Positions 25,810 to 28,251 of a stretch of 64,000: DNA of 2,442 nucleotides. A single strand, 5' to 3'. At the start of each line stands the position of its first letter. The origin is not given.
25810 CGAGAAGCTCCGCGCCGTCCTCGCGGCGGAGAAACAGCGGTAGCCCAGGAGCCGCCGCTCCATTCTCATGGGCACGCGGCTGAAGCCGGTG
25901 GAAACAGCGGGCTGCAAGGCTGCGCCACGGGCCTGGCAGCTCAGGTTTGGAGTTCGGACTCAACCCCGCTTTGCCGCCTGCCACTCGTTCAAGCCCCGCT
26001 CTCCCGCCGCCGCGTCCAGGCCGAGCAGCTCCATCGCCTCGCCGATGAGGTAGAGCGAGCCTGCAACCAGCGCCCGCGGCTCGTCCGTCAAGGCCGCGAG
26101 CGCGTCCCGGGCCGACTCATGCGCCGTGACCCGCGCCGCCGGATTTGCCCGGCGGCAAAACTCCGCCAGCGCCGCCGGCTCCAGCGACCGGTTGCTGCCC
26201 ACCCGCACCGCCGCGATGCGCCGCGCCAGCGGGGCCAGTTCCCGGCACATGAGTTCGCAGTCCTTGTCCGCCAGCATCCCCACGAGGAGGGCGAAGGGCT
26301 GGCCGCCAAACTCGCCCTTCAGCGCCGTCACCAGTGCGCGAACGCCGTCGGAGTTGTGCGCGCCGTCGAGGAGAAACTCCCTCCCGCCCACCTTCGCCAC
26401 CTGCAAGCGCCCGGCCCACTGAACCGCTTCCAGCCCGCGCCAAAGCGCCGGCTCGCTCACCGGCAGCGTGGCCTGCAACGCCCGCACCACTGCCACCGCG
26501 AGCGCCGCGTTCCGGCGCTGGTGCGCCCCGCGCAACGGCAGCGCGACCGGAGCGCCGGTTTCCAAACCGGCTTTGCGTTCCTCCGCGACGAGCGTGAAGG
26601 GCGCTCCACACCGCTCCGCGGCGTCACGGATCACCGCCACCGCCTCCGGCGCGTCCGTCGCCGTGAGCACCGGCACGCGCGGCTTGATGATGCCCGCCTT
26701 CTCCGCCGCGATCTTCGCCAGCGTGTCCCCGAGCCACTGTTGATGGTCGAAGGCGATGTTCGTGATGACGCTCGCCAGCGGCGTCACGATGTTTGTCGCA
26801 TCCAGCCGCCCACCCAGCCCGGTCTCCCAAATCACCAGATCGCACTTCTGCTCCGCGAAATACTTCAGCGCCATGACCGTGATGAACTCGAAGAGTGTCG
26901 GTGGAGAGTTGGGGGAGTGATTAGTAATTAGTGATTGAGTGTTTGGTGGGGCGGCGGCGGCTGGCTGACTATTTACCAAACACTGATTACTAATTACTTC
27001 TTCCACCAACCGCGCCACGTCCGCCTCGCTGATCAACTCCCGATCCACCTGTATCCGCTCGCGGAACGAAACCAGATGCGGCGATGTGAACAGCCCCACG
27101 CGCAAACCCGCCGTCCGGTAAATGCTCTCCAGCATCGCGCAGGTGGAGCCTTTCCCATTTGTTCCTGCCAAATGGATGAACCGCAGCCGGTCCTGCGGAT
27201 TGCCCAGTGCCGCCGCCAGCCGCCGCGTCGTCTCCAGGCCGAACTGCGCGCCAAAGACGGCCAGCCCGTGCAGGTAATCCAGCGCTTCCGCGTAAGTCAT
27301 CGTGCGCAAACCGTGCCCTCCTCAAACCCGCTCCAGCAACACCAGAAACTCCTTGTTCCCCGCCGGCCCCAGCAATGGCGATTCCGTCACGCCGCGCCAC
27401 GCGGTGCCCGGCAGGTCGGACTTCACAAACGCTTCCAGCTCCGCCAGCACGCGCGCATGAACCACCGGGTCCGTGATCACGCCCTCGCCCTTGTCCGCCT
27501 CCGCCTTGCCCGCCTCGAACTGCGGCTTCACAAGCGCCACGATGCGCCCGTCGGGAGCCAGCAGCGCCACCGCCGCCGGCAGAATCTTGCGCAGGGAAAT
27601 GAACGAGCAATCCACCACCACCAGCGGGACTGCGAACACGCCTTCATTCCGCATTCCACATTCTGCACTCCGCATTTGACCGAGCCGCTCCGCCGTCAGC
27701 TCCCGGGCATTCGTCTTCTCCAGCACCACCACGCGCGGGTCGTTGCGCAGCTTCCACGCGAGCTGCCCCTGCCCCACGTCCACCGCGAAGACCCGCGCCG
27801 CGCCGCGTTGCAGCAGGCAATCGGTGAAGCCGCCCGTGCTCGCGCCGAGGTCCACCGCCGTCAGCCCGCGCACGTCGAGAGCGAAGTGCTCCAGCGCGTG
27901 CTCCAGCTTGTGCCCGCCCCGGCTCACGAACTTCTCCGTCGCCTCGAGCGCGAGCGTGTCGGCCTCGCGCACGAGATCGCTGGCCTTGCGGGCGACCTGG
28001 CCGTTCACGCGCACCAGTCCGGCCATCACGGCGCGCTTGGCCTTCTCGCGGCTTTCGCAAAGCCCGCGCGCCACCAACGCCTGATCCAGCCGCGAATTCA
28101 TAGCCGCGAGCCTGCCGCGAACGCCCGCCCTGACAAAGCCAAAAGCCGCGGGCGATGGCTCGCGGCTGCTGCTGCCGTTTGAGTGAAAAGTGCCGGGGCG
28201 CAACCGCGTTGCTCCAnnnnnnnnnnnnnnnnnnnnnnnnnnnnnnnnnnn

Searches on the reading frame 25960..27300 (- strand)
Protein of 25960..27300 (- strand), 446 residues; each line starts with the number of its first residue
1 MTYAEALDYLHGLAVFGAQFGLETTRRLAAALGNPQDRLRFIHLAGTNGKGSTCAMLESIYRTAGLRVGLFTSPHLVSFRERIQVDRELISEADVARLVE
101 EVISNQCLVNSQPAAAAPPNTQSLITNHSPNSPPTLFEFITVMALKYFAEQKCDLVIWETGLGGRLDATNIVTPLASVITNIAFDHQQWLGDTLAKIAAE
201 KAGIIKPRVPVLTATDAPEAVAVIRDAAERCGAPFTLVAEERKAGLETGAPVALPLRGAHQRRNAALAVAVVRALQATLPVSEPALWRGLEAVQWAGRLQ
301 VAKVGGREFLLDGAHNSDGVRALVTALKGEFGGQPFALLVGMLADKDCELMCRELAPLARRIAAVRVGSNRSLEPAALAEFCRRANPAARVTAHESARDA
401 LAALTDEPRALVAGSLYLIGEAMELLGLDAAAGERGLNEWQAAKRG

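Call 34: find_homologous_proteins(query=window:25960-27300:-, max_evalue=1e-20)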
Query window:25960-27300:- (446 aa): 8000 proteins with E <= 1e-20 among 8000 candidates; the best 120 are listed.
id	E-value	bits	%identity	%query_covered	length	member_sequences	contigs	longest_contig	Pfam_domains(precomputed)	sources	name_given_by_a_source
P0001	4.7e-288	973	100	100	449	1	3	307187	PF02875.27,PF08245.19,PF27239.1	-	-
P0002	4.4e-233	792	81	99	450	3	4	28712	PF02875.27,PF08245.19,PF27239.1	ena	-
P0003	5.9e-233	791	84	99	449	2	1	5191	PF02875.27,PF08245.19,PF27239.1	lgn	-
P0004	8.6e-230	781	82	99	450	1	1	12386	PF02875.27,PF08245.19,PF27239.1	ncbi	ncbi:MAG: folylpolyglutamate synthase/dihydrofolate synthase family protein [Limisphaerales bacteriu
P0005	1.1e-228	777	82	99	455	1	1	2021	PF02875.27,PF08245.19,PF27239.1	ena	-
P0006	1.3e-228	777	83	99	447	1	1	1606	PF02875.27,PF08245.19,PF27239.1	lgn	-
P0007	6.1e-228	775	82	99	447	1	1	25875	PF02875.27,PF08245.19,PF27239.1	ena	-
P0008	5.7e-226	768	82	99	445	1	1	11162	PF02875.27,PF08245.19,PF27239.1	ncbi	ncbi:MAG: bifunctional folylpolyglutamate synthase/dihydrofolate synthase [Limisphaerales bacterium]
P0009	5.1e-225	765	80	100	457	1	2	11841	PF02875.27,PF08245.19,PF27239.1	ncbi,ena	-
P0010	2.5e-224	763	83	99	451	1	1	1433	PF02875.27,PF08245.19,PF27239.1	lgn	-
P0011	1.9e-223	760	81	99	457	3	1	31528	PF02875.27,PF08245.19,PF27239.1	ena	-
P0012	3.2e-223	759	81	99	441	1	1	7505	PF02875.27,PF08245.19,PF27239.1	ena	-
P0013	3.8e-221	752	81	99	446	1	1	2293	PF02875.27,PF08245.19,PF27239.1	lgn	-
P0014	8.4e-221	751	80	99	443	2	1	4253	PF02875.27,PF08245.19,PF27239.1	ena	-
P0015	1.1e-220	751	80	100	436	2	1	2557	PF02875.27,PF08245.19,PF27239.1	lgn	-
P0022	8.5e-217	738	79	99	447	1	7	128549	PF02875.27,PF08245.19,PF27239.1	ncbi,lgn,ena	-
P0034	5.2e-208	709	77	99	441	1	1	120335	PF02875.27,PF08245.19,PF27239.1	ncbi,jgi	ncbi:MAG: hypothetical protein RL514_2263 [Verrucomicrobiota bacterium]|jgi:dihydrofolate synthase/f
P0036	4.5e-206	703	77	99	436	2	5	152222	PF02875.27,PF08245.19,PF27239.1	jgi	jgi:dihydrofolate synthase / folylpolyglutamate synthase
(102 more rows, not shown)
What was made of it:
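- On Cyanobacterial STRR: The host is Limisphaerales (call 34).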

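Call 37: find_encoding_contigs(protein=P0022, flank=10000, max_places=1)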
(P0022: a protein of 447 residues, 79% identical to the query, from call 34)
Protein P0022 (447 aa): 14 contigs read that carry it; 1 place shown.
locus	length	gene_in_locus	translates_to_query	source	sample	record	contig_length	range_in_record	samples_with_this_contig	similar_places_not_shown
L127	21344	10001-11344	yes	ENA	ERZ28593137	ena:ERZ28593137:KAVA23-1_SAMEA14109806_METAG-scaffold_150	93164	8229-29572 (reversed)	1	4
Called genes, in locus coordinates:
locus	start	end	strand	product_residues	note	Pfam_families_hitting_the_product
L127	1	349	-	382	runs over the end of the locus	PF25917:BSH_RND, PF25973:BSH_CzcB (weak), PF25876:HH_MFP_RND (weak), PF25944:Beta-barrel_RND (weak), PF25954:Beta-barrel_RND_2, PF25967:RND-MFP_C, PF25975:CzcB_C (weak), PF25989:YknX_C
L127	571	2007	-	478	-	PF12704:MacB_PCD, PF02687:FtsX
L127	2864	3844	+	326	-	-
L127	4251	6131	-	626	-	PF02705:K_trans, PF22776:K_trans_C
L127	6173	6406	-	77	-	-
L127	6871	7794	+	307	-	PF00756:Esterase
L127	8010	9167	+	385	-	PF03372:Exo_endo_phos (weak)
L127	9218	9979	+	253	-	PF01479:S4, PF01728:FtsJ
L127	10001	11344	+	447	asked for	PF08245:Mur_ligase_M (faint), PF27239:FOL3_C, PF02875:Mur_ligase_C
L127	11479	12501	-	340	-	-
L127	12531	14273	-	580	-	PF04773:FecR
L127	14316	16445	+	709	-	PF05226:CHASE2, PF00211:Guanylate_cyc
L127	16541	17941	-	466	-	PF00072:Response_reg, PF00989:PAS, PF08448:PAS_4, PF08447:PAS_3, PF00989:PAS, PF13188:PAS_8 (weak), PF08448:PAS_4, PF13426:PAS_9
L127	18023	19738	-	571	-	PF13385:Laminin_G_3 (weak)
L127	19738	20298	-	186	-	PF04542:Sigma70_r2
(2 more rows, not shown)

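Call 38: find_encoding_contigs(protein=P0036, flank=10000, max_places=1)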
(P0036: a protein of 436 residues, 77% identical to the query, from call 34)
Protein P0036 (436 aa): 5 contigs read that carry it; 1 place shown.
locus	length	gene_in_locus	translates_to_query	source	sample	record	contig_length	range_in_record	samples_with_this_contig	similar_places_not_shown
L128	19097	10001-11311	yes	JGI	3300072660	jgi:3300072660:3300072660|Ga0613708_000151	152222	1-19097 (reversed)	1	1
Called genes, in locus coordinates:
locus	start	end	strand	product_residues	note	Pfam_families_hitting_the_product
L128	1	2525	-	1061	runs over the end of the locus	PF07626:PSD3, PF16841:CBM60 (faint), PF07637:PSD5, PF07631:PSD4, PF07627:PSCyt3, PF07624:PSD2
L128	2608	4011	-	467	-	PF03631:Virul_fac_BrkB, PF02082:Rrf2 (faint)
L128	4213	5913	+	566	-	PF17758:Prot_ATP_ID_OB_N, PF16450:Prot_ATP_ID_OB_C, PF00004:AAA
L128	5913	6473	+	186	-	-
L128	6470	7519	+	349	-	-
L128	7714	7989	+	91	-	-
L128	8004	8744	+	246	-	PF07722:Peptidase_C26, PF00117:GATase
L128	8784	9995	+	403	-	PF00266:Aminotran_5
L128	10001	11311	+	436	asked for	PF08245:Mur_ligase_M (faint), PF02875:Mur_ligase_C, PF27239:FOL3_C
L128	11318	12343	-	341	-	-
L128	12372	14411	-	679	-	PF04773:FecR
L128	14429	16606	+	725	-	PF05226:CHASE2, PF00211:Guanylate_cyc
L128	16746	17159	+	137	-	-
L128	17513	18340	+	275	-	PF07963:N_methyl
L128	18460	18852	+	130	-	-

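Call 39: find_encoding_contigs(protein=P0034, flank=10000, max_places=1)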
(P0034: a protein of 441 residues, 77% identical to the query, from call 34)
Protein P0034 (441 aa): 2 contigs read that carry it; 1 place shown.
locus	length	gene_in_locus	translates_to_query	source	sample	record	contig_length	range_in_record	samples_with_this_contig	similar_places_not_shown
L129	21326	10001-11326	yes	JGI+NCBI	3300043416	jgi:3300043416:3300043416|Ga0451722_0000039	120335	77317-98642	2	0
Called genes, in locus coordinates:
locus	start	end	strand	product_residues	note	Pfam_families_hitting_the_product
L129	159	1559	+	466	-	PF00034:Cytochrom_C (faint), PF03150:CCP_MauG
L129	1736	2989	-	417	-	PF00483:NTP_transferase, PF24894:Hexapep_GlmU (faint), PF25247:LbH_GLGC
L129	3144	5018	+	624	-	PF13522:GATase_6, PF13537:GATase_7, PF01380:SIS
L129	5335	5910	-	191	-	PF01327:Pep_deformylase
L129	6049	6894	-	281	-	PF02195:ParB_N, PF17762:HTH_ParB, PF23552:ParB_C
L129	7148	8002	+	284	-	-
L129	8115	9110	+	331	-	PF00126:HTH_1, PF03466:LysR_substrate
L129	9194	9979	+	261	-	PF01479:S4, PF01728:FtsJ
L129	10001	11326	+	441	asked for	PF08245:Mur_ligase_M (faint), PF27239:FOL3_C, PF02875:Mur_ligase_C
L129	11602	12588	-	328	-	-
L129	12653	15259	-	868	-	PF04773:FecR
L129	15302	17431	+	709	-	PF05226:CHASE2, PF00211:Guanylate_cyc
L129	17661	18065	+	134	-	-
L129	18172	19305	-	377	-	PF00155:Aminotran_1_2, PF01041:DegT_DnrJ_EryC1, PF01212:Beta_elim_lyase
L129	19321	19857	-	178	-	PF02357:NusG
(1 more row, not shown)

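Call 74: search_solved_structures(query=window:25960-27300:-, show_alignments=1, max_evalue=1e-20)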
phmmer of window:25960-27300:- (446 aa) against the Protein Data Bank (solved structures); distinct sequences matched with E-value up to 1e-20: 10.
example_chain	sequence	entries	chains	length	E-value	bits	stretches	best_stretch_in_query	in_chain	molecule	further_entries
1o5z_A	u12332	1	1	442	1.2e-71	245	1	1-426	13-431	folylpolyglutamate synthase/dihydrofolate synthase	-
1fgs_A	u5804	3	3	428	1.1e-61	212.2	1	1-232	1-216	FOLYLPOLYGLUTAMATE SYNTHETASE | FOLYLPOLYGLUTAMATE SYNTHASE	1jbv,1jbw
2gca_A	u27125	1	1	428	3.4e-61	210.6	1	1-232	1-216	Folylpolyglutamate synthase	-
2gc6_A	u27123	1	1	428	9.6e-61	209.1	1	1-232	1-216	Folylpolyglutamate synthase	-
2gc5_A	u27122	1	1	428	2.1e-60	208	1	1-232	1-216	Folylpolyglutamate synthase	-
2gcb_A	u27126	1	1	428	4.1e-60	207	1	1-232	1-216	Folylpolyglutamate synthase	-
3n2a_A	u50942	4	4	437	1.9e-42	148.9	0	135-232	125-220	Bifunctional folylpolyglutamate synthase/dihydrofolate synthase | Dihydrofolate:folylpolyglutamate synthetase | Dihydrofolate synthase / folylpolyglutamate synt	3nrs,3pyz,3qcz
1w78_A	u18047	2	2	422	1.8e-41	145.6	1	135-428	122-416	FOLC BIFUNCTIONAL PROTEIN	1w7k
2vor_A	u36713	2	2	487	3.4e-41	144.7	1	28-406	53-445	FOLYLPOLYGLUTAMATE SYNTHASE PROTEIN FOLC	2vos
6k8c_A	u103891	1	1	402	1.8e-25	93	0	120-372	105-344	Folylpolyglutamate synthase (FolC)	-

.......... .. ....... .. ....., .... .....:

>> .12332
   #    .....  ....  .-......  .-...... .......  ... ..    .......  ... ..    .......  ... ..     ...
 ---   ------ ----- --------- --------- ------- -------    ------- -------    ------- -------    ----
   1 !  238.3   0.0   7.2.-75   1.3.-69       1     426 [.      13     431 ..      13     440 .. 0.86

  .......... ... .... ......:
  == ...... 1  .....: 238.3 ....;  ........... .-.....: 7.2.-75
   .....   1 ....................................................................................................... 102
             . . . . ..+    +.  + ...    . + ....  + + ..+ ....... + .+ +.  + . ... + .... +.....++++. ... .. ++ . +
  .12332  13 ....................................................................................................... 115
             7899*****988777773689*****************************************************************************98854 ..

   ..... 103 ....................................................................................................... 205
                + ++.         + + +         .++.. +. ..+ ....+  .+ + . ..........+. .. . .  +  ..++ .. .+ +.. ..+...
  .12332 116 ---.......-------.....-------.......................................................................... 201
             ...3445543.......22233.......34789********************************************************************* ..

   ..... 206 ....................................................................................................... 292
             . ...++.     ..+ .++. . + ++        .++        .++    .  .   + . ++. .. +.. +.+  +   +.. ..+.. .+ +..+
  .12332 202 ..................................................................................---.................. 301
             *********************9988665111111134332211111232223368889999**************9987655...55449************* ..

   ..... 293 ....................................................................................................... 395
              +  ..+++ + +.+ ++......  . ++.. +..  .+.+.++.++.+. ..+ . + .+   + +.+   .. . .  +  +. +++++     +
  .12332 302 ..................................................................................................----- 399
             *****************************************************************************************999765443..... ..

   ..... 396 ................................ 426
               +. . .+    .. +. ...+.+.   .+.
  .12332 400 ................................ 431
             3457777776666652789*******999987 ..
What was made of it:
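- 26905..27005 (-): Class A' hairpin read through in frame inside folC. On the plus strand the arms are 26916-26943 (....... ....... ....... ...) and 26974-26998. It encodes ...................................... The region is longer than in the T. maritima FolC structure 1o5z (call 74).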

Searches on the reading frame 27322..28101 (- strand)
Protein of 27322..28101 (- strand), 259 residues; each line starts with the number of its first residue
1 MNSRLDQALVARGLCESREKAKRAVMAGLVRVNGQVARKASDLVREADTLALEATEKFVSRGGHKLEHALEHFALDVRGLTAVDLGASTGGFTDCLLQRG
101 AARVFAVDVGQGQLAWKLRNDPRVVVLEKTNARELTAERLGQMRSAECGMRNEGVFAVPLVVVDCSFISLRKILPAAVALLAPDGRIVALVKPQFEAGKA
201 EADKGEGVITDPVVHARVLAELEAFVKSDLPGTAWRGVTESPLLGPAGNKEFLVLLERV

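Call 46: search_solved_structures(query=window:27322-28101:-, show_alignments=1)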
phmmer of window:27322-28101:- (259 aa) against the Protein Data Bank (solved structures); distinct sequences matched with E-value up to 0.001: 8.
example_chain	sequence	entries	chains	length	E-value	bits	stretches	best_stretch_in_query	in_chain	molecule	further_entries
7s0s_B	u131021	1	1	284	7.1e-55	189.6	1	3-256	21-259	16S/23S rRNA (Cytidine-2'-O)-methyltransferase TlyA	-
3hp7_A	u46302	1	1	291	1.5e-48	168.9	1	3-258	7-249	Hemolysin, putative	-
5ks2_A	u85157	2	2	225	2.4e-47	165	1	52-256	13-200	16S/23S rRNA (cytidine-2'-O)-methyltransferase TlyA | Cytotoxin / haemolysin homologue TlyA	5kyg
5eov_A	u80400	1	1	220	8.3e-46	159.9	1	60-256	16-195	16S/23S rRNA (cytidine-2'-O)-methyltransferase TlyA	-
3opn_A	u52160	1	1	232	2e-43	152.1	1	57-256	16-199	putative hemolysin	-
5je3_A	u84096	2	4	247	0.00029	23.9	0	69-202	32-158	Methyl transferase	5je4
5jdy_A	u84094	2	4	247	0.00033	23.7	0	69-202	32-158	Methyl transferase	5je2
5jdz_A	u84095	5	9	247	0.00033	23.7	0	69-202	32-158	Methyl transferase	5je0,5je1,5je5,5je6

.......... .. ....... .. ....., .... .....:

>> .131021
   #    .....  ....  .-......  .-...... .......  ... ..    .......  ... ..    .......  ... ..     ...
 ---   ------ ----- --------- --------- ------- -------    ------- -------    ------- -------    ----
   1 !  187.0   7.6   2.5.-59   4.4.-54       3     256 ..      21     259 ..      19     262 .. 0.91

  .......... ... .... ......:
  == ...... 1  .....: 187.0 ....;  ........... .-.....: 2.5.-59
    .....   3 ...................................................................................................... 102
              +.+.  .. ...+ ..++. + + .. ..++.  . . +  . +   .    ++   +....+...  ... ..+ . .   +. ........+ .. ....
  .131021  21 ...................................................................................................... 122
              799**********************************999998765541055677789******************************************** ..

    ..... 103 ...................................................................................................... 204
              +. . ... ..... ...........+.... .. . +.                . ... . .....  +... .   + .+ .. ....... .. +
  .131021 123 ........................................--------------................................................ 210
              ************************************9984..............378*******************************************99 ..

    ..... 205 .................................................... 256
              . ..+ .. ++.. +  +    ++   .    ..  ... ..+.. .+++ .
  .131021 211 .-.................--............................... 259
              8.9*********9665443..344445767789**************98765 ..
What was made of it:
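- The inserts fall in a variable loop of FolC and at a gap relative to the TlyA structure (calls 46, 74).
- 27645..27676 (-): In-frame heptamer array (CATTCCG-type, 4.6 copies, no partner arm) inside tlyA. It encodes part of a 14-residue insertion (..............). There is a gap against M. tuberculosis TlyA 7s0s at exactly this place (call 46).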
